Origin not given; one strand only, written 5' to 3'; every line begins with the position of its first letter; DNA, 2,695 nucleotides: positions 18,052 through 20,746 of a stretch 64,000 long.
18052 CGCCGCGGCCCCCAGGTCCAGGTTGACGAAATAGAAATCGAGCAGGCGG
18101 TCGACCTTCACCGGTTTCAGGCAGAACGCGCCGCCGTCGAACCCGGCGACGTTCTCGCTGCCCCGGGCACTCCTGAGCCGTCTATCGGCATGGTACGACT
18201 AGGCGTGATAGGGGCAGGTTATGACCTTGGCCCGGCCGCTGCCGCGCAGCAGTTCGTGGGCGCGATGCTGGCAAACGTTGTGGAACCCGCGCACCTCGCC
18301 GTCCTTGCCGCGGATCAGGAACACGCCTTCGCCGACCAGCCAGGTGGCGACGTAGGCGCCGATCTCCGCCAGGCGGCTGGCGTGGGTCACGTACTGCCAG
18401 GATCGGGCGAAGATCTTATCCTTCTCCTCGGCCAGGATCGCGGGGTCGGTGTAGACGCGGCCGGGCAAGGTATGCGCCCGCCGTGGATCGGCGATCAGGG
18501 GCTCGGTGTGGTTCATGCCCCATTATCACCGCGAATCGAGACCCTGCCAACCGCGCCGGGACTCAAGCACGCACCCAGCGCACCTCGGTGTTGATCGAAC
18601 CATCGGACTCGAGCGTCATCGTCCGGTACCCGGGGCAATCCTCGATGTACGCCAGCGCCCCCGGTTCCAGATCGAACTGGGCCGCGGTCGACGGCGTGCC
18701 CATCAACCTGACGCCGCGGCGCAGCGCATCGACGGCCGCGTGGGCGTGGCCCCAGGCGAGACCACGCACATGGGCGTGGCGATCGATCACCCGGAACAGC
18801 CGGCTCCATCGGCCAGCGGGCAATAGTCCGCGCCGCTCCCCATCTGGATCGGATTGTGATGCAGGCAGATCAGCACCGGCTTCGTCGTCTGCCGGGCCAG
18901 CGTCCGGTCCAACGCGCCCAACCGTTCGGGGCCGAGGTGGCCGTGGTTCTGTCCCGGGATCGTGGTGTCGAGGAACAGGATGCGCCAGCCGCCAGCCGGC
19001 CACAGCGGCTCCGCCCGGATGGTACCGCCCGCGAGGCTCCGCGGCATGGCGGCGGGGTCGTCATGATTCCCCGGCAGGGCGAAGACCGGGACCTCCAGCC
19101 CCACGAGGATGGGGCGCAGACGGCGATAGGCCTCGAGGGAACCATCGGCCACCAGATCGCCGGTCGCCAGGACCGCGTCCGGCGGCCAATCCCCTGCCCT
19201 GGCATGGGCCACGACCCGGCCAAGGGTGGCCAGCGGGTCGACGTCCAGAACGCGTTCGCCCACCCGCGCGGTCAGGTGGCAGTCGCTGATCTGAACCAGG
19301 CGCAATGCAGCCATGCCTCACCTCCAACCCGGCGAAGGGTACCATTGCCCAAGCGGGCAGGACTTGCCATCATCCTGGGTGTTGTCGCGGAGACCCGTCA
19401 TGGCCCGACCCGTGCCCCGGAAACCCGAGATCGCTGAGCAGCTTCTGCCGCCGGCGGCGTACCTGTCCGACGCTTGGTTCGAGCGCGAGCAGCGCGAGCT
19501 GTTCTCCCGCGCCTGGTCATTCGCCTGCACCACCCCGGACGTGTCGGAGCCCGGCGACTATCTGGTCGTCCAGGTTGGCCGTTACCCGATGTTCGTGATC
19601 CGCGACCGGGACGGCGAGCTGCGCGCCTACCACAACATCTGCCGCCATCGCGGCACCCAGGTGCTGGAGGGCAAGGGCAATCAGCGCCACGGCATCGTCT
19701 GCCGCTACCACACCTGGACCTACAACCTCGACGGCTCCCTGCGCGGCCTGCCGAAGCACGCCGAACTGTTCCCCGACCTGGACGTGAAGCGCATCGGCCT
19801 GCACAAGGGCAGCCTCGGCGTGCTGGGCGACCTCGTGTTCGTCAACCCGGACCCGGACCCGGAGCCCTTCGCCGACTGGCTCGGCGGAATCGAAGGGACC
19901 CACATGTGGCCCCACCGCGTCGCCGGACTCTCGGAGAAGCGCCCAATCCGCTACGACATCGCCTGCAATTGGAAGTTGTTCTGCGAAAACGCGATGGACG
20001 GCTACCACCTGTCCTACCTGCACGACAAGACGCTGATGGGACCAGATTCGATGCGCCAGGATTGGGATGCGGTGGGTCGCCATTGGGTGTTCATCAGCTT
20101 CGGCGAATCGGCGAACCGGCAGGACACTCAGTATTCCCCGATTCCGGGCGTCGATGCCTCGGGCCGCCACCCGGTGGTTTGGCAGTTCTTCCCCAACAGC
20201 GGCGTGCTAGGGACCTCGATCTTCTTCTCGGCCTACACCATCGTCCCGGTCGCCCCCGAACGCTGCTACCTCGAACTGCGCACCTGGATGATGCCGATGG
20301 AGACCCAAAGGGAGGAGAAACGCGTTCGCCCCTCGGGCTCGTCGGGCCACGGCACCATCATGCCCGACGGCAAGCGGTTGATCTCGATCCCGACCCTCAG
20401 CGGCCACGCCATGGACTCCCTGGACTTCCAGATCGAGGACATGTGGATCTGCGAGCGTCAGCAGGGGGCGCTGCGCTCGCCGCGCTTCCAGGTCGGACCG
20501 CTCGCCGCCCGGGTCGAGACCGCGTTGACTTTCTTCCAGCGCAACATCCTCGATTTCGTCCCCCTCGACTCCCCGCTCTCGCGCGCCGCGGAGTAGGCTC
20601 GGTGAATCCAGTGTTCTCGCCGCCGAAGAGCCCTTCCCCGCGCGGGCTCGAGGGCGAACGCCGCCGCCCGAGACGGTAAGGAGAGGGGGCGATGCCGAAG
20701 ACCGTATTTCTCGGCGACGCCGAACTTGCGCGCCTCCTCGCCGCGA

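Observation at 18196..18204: Rieske oxygenase split by a single in-frame amber codon at the invariant Trp of the CPYHGW motif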

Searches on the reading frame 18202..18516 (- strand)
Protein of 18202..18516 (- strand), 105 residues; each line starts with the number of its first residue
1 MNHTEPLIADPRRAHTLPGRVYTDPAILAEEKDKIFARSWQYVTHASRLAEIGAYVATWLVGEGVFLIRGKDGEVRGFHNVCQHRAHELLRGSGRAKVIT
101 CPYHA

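Call 35: list_cluster_members(proteins=[P0001, window:18202-18516:-, window:19400-20593:+])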
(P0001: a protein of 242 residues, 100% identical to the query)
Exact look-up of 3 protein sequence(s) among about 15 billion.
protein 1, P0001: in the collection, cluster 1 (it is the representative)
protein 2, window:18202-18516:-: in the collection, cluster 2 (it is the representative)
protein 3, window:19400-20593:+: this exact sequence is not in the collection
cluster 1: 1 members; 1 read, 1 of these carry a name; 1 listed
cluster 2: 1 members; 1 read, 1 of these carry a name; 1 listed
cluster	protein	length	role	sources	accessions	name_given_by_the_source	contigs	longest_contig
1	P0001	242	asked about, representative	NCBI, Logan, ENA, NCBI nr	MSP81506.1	MAG: hypothetical protein EXQ94_00890 [Alphaproteobacteria bacterium] | hypothetical protein [Alphaproteobacteria bacterium]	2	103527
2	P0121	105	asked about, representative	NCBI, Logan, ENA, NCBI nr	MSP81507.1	MAG: hypothetical protein EXQ94_00895 [Alphaproteobacteria bacterium] | hypothetical protein [Alphaproteobacteria bacterium]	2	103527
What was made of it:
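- NCBI annotated the two pieces as separate hypothetical proteins rather than as a pseudogene (call 35).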

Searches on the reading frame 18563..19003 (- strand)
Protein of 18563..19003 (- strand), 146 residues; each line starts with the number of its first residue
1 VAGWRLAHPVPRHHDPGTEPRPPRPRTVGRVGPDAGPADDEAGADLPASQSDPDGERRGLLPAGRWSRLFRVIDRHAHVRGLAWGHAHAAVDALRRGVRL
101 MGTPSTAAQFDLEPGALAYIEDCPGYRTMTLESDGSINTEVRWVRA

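Call 19: search_protein_families(library=ncbifam, proteins=[window:18563-19003:-], max_evalue=0.00001)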
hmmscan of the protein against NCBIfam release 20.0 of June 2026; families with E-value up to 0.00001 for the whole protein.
window:18563-19003:- (146 aa): 1 family
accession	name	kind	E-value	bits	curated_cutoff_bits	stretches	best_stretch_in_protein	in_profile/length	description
NF008359.0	PRK11148.1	equivalog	2.1e-13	50.4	225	1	68-143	185-260/275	3',5'-cyclic-AMP phosphodiesterase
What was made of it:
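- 18563..19314 (-): Adjacent upstream gene on the same strand: a CpdA-like metallophosphoesterase that is also broken, by a frameshift at about 18800-18812. ORF 18563..19003, in another frame, matches positions 185-260 (call 19).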

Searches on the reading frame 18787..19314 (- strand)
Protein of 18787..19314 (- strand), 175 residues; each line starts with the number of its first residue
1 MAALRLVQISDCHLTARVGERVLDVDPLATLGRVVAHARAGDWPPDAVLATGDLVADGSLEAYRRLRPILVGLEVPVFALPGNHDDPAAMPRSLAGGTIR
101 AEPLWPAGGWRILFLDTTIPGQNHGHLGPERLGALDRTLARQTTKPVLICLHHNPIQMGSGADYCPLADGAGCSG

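Call 6: search_protein_families(library=pfam, proteins=[window:18787-19314:-])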
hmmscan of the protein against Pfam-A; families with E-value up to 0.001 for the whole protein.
window:18787-19314:- (175 aa): 1 family
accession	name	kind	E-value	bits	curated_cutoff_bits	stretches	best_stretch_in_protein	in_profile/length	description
PF00149.33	Metallophos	-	1.4e-12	48.9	21.5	1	4-160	1-160/191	Calcineurin-like phosphoesterase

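Call 7: search_protein_families(library=ncbifam, proteins=[window:18787-19314:-])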
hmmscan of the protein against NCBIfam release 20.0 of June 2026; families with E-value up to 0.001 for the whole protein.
window:18787-19314:- (175 aa): 3 families
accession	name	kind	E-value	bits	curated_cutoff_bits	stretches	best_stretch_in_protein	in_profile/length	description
NF008359.0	PRK11148.1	equivalog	2e-29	103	225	1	3-160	14-172/275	3',5'-cyclic-AMP phosphodiesterase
NF050112.1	PhdiestSpdARhizob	equivalog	1e-20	74.5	400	1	6-167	2-173/264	2', 3'cyclic nucleotide phosphodiesterase SpdA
NF033458.1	lipid_A_LpxG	equivalog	1.4e-06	27.9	350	1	3-93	44-126/321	UDP-2,3-diacylglucosamine diphosphatase LpxG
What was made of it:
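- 18563..19314 (-): ORF 18787..19314 matches NF008359 profile positions 14-172 of 275 (call 7).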

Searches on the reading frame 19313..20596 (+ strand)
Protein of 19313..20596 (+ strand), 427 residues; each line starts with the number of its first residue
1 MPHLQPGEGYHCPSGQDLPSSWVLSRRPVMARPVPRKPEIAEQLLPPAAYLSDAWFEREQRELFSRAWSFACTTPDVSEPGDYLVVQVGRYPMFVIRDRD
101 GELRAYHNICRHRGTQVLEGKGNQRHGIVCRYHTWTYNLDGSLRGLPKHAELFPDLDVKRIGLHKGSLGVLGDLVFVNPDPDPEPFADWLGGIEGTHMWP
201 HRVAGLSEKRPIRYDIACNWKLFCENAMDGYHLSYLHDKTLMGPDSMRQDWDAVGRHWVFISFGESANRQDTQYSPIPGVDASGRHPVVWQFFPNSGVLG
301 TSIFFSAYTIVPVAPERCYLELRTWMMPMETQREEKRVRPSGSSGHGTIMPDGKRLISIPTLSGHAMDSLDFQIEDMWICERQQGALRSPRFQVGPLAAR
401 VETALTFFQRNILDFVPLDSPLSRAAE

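Call 6: search_protein_families(library=pfam, proteins=[window:19313-20596:+])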
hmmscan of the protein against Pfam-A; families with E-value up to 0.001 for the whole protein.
window:19313-20596:+ (427 aa): 3 families
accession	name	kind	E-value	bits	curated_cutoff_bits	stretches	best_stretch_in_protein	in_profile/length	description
PF00848.25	Ring_hydroxyl_A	-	1.4e-24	87.6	24.9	1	208-416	6-206/208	Ring hydroxylating alpha subunit (catalytic domain)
PF00355.32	Rieske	-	9.8e-21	73.9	20.3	1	68-151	2-83/88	Rieske [2Fe-2S] domain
PF19112.6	VanA_C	-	0.00042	20.9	23.5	1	216-263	1-50/193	Vanillate O-demethylase oxygenase C-terminal domain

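Call 7: search_protein_families(library=ncbifam, proteins=[window:19313-20596:+])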
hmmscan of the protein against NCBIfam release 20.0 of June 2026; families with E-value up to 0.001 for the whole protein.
window:19313-20596:+ (427 aa): 6 families
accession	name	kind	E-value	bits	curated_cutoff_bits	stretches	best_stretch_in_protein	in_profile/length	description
NF058607.1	GlBtMonoOxGbcA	equivalog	2.2e-32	112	670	1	44-241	32-226/420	glycine betaine monooxygenase oxygenase subunit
TIGR03228.1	anthran_1_2_A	equivalog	1e-26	93.7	671.9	1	55-240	26-216/438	anthranilate 1,2-dioxygenase large subunit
NF042946.1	3PPDioc_HcaE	equivalog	6.4e-25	88.1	830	1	46-240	17-217/450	3-phenylpropionate/cinnamic acid dioxygenase subunit alpha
NF041684.1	ant_diox_AndAc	equivalog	3.1e-24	85.3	750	1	48-237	26-222/418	anthranilate 1,2-dioxygenase large subunit AndAc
TIGR03229.1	benzo_1_2_benA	equivalog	2.5e-22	79.3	780.95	1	50-238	21-216/433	benzoate 1,2-dioxygenase large subunit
NF052579.1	BetMthstMoxSdmAMthl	equivalog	2.4e-06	26.8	600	1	80-179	29-126/351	4beta-methylsterol monooxygenase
